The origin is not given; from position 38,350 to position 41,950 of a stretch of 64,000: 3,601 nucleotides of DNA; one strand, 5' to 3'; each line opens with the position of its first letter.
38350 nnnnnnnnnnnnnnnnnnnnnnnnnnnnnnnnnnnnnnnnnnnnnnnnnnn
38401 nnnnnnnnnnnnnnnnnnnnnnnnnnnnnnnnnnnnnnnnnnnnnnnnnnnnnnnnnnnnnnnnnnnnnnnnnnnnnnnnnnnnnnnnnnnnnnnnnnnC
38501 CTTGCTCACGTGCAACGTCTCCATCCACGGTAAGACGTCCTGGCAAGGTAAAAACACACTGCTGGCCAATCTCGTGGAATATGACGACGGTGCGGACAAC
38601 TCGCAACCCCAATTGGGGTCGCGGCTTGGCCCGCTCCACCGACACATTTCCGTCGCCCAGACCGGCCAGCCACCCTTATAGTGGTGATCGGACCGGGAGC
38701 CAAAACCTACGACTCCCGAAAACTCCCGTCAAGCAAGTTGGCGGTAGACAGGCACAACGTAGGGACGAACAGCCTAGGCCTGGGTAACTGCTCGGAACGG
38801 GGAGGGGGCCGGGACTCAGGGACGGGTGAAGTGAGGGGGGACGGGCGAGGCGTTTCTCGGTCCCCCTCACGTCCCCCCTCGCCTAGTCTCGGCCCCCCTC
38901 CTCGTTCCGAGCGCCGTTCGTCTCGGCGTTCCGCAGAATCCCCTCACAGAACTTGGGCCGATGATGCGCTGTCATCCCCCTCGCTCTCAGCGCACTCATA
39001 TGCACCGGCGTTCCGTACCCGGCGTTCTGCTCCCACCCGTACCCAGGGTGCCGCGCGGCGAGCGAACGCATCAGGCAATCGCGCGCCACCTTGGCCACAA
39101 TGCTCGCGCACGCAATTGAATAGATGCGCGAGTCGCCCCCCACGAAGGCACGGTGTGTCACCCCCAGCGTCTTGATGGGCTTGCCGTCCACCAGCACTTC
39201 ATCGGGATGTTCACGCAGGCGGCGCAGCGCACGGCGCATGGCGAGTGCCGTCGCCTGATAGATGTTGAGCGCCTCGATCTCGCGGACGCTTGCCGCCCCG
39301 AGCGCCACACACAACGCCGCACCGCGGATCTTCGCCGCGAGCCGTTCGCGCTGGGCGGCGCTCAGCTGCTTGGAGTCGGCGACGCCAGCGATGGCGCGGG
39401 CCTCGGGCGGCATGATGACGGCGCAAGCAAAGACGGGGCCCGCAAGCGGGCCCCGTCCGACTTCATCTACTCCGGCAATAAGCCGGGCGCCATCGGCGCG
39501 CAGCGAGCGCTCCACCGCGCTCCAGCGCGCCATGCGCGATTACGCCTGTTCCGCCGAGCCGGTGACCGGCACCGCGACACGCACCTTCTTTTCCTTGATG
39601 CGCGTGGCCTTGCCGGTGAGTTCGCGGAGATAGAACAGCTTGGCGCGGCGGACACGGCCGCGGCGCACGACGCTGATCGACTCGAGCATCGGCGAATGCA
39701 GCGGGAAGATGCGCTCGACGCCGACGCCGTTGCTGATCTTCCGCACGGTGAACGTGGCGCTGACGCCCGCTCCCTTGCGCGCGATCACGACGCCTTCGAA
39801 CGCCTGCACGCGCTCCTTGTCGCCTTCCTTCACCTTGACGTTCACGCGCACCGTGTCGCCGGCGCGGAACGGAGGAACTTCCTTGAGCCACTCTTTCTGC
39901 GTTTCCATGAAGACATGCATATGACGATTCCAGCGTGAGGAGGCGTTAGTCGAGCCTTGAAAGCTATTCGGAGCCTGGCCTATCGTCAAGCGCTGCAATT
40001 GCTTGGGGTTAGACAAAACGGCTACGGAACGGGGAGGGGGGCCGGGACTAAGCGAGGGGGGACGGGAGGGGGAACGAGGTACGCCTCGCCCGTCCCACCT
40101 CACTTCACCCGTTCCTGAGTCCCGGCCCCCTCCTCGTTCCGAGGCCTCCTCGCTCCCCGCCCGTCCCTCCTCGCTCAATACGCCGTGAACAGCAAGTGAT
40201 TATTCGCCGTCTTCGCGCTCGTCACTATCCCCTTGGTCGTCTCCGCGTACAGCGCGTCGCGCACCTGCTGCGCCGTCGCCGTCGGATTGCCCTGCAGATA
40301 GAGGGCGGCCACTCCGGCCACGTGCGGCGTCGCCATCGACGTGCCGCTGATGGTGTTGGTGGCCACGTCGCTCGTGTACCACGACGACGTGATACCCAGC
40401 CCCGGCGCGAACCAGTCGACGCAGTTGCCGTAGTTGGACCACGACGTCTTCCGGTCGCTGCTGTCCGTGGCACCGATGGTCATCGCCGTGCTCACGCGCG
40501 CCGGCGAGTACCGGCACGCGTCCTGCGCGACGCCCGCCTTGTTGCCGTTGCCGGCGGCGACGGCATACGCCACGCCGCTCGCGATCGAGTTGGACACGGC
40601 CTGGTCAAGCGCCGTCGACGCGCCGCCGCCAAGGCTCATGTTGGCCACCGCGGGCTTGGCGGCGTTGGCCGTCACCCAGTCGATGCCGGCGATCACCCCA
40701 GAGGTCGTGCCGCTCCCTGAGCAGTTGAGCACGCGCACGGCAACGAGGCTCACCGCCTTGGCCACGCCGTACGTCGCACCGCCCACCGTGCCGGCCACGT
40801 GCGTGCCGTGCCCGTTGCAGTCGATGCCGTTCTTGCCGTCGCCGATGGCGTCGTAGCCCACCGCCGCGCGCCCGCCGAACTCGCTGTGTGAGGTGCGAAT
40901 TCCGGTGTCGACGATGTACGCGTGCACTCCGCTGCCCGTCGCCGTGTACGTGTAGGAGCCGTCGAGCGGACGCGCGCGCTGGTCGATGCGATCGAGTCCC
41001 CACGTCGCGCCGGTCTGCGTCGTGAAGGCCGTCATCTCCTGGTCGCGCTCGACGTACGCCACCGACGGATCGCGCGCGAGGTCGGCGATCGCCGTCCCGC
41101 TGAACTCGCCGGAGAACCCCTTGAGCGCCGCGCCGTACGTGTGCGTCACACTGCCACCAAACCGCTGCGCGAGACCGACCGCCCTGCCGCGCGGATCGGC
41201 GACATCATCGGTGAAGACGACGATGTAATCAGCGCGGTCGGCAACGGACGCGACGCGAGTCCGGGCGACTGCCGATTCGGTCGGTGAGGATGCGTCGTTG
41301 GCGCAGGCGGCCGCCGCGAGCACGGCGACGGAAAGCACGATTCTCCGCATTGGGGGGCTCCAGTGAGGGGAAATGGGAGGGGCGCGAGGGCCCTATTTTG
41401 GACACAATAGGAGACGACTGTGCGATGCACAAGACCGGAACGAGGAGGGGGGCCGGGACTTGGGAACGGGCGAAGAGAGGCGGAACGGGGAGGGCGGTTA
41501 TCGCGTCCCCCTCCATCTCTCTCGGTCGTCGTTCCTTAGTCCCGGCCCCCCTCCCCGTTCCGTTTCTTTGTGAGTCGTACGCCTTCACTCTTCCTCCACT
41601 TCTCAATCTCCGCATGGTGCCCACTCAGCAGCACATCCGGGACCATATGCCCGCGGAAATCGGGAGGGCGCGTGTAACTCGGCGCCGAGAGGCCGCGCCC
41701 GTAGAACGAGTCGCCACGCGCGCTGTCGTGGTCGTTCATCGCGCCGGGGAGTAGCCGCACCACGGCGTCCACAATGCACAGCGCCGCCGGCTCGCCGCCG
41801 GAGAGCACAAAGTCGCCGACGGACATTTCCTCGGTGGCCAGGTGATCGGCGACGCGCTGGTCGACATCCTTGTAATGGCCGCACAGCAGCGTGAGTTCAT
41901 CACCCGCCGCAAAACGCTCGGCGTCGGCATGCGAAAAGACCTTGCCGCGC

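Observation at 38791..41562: Three copies of a 117-127-bp G-tract/C-tract palindromic element clustered within 2.8 kb of the ribosomal-protein/tRNA-modification cluster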

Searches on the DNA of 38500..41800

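Call 34: search_rna_families(source=window, start=38500, end=41800, threshold=evalue, max_evalue=10)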
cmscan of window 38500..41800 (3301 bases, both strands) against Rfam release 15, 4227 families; matches with E-value up to 10: 64.
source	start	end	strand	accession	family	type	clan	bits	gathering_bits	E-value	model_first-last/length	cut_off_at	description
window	41417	41582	+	RF04119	MIR1858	Gene; miRNA;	-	47.4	137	2.8e-06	1-197/197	no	MIR1858 microRNA precursor family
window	38754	38931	+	RF04119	MIR1858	Gene; miRNA;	-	42.3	137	3.9e-05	1-197/197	no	MIR1858 microRNA precursor family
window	41437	41561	-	RF03792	MIR6462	Gene; miRNA;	-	39.3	96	9.8e-05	1-119/119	no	MIR6462 microRNA precursor family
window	40019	40147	+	RF03792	MIR6462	Gene; miRNA;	-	37.9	96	0.00021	1-119/119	no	MIR6462 microRNA precursor family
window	41447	41551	+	RF03792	MIR6462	Gene; miRNA;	-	36.6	96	0.00043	1-119/119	no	MIR6462 microRNA precursor family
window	41434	41565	+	RF04279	mir-H20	Gene; miRNA;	CL00141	35.9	99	0.00034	1-82/82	no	mir-H20 microRNA precursor family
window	40017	40148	+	RF04119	MIR1858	Gene; miRNA;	-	35.6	137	0.0013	1-197/197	no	MIR1858 microRNA precursor family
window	41442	41556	-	RF03558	mir-629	Gene; miRNA;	-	32.2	72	0.014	1-83/83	no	mir-629 microRNA precursor family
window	38804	38898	-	RF03433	mir-2576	Gene; miRNA;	-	31.4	83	0.033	1-120/120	no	mir-2576 microRNA precursor family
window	38790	38912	-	RF04119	MIR1858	Gene; miRNA;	-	31.2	137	0.013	34-170/197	no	MIR1858 microRNA precursor family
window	40013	40154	-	RF04119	MIR1858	Gene; miRNA;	-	29.5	137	0.031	1-197/197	no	MIR1858 microRNA precursor family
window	40027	40139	+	RF00988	mir-657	Gene; miRNA;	-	27.9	69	0.015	1-86/86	no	mir-657 microRNA precursor family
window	41443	41555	-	RF03836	mir-3547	Gene; miRNA;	-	27.6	77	0.05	1-88/88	no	mir-3547 microRNA precursor family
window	38804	38897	+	RF03703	mir-3622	Gene; miRNA;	-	27.3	78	0.053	1-84/84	no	mir-3622 microRNA precursor family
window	41449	41549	+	RF03946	mir-3132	Gene; miRNA;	-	26.4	84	0.15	1-75/75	no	mir-3132 microRNA precursor family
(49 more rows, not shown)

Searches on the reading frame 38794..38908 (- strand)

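Call 83: search_protein_families(library=pfam, proteins=[L122:4078-6156:+, L122:6438-7067:-, L230:691-1557:-], max_evalue=0.0001)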
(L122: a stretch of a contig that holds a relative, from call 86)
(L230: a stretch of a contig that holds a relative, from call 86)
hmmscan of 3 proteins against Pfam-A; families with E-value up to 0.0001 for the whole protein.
L122:4078-6156:+ (692 aa): 0 families

L122:6438-7067:- (209 aa): 0 families

L230:691-1557:- (288 aa): 0 families

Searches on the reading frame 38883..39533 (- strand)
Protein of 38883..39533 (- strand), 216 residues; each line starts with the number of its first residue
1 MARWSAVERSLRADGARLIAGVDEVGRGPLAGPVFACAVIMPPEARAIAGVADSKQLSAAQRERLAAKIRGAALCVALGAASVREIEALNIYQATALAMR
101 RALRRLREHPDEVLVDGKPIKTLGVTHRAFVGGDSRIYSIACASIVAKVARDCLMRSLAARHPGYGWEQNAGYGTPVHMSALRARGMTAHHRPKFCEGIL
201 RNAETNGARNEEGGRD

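Call 10: search_protein_families(library=pfam, proteins=[window:38883-39533:-])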
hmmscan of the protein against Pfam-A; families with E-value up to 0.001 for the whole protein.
window:38883-39533:- (216 aa): 1 family
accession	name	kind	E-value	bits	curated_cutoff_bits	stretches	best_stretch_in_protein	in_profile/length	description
PF01351.25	RNase_HII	-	8.8e-42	143.7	25.8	1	20-196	1-197/199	Ribonuclease HII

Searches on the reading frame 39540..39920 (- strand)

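Call 10: search_protein_families(library=pfam, proteins=[window:39540-39920:-])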
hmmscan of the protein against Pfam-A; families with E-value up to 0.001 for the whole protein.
window:39540-39920:- (126 aa): 1 family
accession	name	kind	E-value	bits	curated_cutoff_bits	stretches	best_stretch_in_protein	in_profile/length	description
PF01245.26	Ribosomal_L19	-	2.8e-49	166.1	22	1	8-111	8-111/111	Ribosomal protein L19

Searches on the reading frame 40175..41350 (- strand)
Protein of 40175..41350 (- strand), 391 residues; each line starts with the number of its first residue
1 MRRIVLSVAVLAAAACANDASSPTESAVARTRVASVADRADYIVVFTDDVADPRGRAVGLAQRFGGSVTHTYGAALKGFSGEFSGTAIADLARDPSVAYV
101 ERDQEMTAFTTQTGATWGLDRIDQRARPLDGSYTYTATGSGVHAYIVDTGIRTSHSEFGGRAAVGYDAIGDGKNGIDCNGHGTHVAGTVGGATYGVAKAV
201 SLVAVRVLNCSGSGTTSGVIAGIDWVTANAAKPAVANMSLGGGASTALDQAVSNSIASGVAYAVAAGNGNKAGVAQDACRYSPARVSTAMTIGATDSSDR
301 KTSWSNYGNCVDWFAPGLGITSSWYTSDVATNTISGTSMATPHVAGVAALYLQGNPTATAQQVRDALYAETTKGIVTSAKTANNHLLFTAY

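Call 10: search_protein_families(library=pfam, proteins=[window:40175-41350:-])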
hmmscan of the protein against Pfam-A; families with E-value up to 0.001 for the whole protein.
window:40175-41350:- (391 aa): 2 families
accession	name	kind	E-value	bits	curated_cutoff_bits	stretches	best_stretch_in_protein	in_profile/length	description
PF00082.27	Peptidase_S8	-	8.4e-38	130.7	21.8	1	141-374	3-276/288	Subtilase family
PF05922.21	Inhibitor_I9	-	4.1e-08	34.2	21.2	1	65-107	38-80/82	Peptidase inhibitor I9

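Call 12: find_encoding_contigs(protein=window:40175-41350:-, flank=10000, max_places=10)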
Protein window:40175-41350:- (391 aa): no gene with exactly this product is on record in the collection.

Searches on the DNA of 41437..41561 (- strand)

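Call 33: search_rna_families(sources=[L015, L021, L043, L087, L124, L037, L047, L057, L069, L070, L078, L122, L131, L004, L007], threshold=gathering)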
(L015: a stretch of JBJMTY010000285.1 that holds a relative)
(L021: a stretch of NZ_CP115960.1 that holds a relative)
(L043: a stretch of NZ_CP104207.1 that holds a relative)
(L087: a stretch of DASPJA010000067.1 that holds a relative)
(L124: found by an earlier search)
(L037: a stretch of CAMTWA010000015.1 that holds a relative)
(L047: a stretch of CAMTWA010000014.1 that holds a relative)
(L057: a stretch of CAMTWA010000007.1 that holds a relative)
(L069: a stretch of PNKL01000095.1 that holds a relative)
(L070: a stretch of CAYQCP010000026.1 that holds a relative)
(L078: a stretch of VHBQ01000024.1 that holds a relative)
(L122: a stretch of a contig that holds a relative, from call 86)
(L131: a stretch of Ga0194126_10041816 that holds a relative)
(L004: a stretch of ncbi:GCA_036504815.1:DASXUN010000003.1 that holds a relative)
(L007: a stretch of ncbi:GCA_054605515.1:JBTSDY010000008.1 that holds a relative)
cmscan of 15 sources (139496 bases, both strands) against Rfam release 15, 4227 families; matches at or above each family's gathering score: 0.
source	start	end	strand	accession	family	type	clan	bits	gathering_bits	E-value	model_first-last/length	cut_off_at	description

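Call 85: build_rna_model(alignment_id=A2)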
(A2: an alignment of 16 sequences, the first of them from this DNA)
Model R1 built from alignment A2 (16 sequences, 142 columns); structure: RNAalifold consensus.
model positions 123; base pairs 40; branch points 0; effective number of sequences 1.21; information 0.59 bits per position. Calibrated on 0.2 Mb of random sequence (short: E-values are rough).
structure used (alignment columns):
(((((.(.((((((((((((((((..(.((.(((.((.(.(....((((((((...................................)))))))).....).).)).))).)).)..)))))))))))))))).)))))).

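Call 86: search_with_rna_model(model_id=R1, sources=[window, L001, L004, L006, L007, L037, L041, L047, L057, L069, L070, L078, L122, L131, L182, L204, L205, L230, L243], max_evalue=1)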
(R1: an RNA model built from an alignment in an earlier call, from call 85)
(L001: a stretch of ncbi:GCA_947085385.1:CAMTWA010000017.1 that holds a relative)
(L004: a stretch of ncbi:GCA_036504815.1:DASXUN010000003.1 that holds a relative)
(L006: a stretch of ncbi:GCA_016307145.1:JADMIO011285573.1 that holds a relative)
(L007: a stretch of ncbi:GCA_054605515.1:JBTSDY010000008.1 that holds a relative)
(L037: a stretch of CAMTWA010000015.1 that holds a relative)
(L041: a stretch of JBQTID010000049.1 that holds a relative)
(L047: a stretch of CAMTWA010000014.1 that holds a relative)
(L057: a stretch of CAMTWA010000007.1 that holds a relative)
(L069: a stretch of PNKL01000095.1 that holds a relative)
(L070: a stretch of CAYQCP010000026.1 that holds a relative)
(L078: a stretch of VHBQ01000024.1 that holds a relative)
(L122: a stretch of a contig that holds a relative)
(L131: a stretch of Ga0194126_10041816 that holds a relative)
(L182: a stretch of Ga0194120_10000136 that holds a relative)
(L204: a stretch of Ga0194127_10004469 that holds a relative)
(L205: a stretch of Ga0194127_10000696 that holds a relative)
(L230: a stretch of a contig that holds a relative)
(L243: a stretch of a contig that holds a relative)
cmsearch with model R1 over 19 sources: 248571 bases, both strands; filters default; matches with E-value up to 1: 76.
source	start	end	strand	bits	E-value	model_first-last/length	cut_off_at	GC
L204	8809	8922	-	123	4.8e-20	1-123/123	no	0.7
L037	3823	3960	+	122.6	5.5e-20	1-123/123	no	0.65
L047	5399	5536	+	122.2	6.5e-20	1-123/123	no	0.72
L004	13329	13466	+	121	1.1e-19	1-123/123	no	0.69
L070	604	741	+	121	1.1e-19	1-123/123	no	0.69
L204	8809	8922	+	120.8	1.2e-19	1-123/123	no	0.7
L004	13329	13466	-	120.5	1.4e-19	1-123/123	no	0.69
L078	4591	4703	+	119.1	2.4e-19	1-123/123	no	0.73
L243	3241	3353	+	119.1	2.4e-19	1-123/123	no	0.73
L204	10043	10156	+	119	2.6e-19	1-123/123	no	0.72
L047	7641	7778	+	117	6e-19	1-123/123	no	0.7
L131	3162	3276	+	116.9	6e-19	1-123/123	no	0.72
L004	10644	10781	+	116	9.1e-19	1-123/123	no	0.68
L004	12099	12236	+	115.7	1e-18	1-123/123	no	0.68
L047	5399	5536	-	115.5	1.1e-18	1-123/123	no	0.72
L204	10043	10156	-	115.3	1.2e-18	1-123/123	no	0.72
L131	3162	3276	-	114.9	1.4e-18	1-123/123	no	0.72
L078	4591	4703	-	114.8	1.5e-18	1-123/123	no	0.73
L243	3241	3353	-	114.8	1.5e-18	1-123/123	no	0.73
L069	4720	4858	-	113.9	2.2e-18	1-123/123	no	0.7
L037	3823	3960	-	113.9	2.2e-18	1-123/123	no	0.65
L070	604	741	-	113.6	2.5e-18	1-123/123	no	0.69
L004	10644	10781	-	111.3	6.5e-18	1-123/123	no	0.68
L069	4720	4858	+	111.2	6.7e-18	1-123/123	no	0.7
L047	7641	7778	-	109.3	1.5e-17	1-123/123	no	0.7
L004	12099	12236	-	107.5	3.2e-17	1-123/123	no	0.68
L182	1538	1656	+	103.2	2e-16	1-123/123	no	0.73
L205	5404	5522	+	103.2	2e-16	1-123/123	no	0.73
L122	6238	6375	+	102.1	3.1e-16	1-123/123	no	0.63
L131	1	107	-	97.5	2.2e-15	1-116/123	3'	0.69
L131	1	107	+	97.5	2.2e-15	8-123/123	5'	0.69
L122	6238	6375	-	94.2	8.8e-15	1-123/123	no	0.63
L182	1538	1656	-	93.5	1.2e-14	1-123/123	no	0.73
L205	5404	5522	-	93.5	1.2e-14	1-123/123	no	0.73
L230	246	368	-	90.9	3.6e-14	1-123/123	no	0.67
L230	246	368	+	83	9.8e-13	1-123/123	no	0.67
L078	428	564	-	63.4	3.9e-09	1-123/123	no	0.72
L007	14659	14791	+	61.1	1e-08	1-123/123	no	0.65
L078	428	564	+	57.7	4.1e-08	1-123/123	no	0.72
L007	14659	14791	-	56.2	7.8e-08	1-123/123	no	0.65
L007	13460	13574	+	54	2e-07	1-123/123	no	0.65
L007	12066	12188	-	53.9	2.1e-07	1-123/123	no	0.63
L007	12063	12194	+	50.3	9.4e-07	1-123/123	no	0.64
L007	13460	13574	-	49.5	1.3e-06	1-123/123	no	0.65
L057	4490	4587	+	48.9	1.7e-06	1-123/123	no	0.68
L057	4490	4587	-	46.9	4e-06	1-123/123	no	0.68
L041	4588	4697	-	45.2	8e-06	1-123/123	no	0.65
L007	6499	6665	-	44.6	1.1e-05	1-123/123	no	0.62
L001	16579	16666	-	43.9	1.4e-05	1-123/123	no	0.7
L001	8822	8957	-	43.9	1.4e-05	1-123/123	no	0.56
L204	6971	7086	-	43.7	1.5e-05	1-123/123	no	0.49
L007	6499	6665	+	42.6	2.4e-05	1-123/123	no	0.62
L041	4588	4697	+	41.9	3.3e-05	1-123/123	no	0.65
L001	16580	16665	+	40.4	6.2e-05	1-123/123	no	0.71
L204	6971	7086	+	39.8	7.7e-05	1-123/123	no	0.49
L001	8822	8957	+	39.3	9.9e-05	1-123/123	no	0.56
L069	5921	6039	+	34.9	0.00061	1-123/123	no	0.62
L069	5921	6039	-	33.9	0.00095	1-123/123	no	0.62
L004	8855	8985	+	28.7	0.0086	1-123/123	no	0.5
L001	12154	12247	+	27.4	0.015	1-123/123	no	0.68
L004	8853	8987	-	26.8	0.019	1-123/123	no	0.5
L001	12173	12253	-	26.5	0.021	20-104/123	no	0.68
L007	8851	8985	-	23.4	0.081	1-123/123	no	0.5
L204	5423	5568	+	22.6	0.11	1-123/123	no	0.62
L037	2820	2948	+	20.4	0.28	1-123/123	no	0.68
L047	3639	3759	-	19.8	0.37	1-123/123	no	0.55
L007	8884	8978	+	19.5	0.41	1-123/123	no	0.54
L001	10809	10861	-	17.8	0.84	1-123/123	no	0.75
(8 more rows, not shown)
